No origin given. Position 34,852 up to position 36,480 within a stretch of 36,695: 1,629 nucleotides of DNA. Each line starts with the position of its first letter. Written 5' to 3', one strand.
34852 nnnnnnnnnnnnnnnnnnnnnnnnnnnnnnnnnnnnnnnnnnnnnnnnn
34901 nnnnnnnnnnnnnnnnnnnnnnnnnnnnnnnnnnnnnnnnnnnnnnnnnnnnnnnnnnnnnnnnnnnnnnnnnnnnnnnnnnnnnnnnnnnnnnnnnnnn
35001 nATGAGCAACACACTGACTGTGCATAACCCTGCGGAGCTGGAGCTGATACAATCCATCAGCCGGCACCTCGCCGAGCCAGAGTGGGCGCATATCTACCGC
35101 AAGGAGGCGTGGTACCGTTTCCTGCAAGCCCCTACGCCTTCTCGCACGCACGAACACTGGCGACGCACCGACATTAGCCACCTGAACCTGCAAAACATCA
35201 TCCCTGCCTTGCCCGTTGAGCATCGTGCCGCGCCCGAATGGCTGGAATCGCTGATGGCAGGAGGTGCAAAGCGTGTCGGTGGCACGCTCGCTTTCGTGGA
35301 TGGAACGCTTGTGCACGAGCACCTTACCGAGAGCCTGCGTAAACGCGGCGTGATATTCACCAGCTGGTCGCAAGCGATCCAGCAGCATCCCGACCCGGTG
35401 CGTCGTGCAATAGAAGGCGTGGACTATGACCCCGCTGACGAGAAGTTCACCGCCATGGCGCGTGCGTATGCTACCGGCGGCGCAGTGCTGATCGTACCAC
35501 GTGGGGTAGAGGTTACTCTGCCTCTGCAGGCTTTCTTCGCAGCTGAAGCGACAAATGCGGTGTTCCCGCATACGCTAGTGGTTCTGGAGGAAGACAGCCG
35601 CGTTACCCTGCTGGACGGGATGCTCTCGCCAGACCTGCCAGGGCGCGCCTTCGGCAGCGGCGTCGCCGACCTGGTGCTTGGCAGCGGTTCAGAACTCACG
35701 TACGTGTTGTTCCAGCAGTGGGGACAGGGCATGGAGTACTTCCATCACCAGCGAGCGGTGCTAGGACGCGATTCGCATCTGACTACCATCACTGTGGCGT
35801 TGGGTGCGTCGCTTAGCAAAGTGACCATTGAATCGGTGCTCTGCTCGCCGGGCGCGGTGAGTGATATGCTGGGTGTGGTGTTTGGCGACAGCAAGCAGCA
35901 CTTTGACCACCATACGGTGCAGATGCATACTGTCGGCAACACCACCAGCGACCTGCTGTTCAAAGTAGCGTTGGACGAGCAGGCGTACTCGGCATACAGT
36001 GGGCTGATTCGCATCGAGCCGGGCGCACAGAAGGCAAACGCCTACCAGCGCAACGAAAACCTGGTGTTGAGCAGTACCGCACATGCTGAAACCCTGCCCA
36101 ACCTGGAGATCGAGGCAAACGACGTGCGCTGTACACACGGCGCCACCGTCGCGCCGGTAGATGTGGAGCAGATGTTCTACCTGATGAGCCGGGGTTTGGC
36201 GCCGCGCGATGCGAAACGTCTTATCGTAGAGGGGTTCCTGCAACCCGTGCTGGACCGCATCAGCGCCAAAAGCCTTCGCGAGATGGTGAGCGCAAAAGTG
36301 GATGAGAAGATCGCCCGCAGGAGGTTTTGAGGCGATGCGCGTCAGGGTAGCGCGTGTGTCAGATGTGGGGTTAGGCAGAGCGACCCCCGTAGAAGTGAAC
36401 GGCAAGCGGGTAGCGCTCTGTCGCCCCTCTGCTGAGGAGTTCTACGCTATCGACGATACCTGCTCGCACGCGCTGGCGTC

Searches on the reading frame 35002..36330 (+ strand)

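Call 46: search_protein_families(library=pfam, proteins=[window:35002-36330:+], max_evalue=0.00001)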
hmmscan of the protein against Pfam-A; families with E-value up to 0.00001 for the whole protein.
window:35002-36330:+ (442 aa): 2 families
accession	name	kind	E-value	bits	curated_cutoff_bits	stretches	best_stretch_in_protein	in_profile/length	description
PF01458.23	SUFBD_core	-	8.1e-72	241.9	27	1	181-412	4-232/232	SUF system FeS cluster assembly, SufBD core domain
PF19295.5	SufBD_N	-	1.1e-07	32.1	23.5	1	32-176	29-171/172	SufBD protein N-terminal region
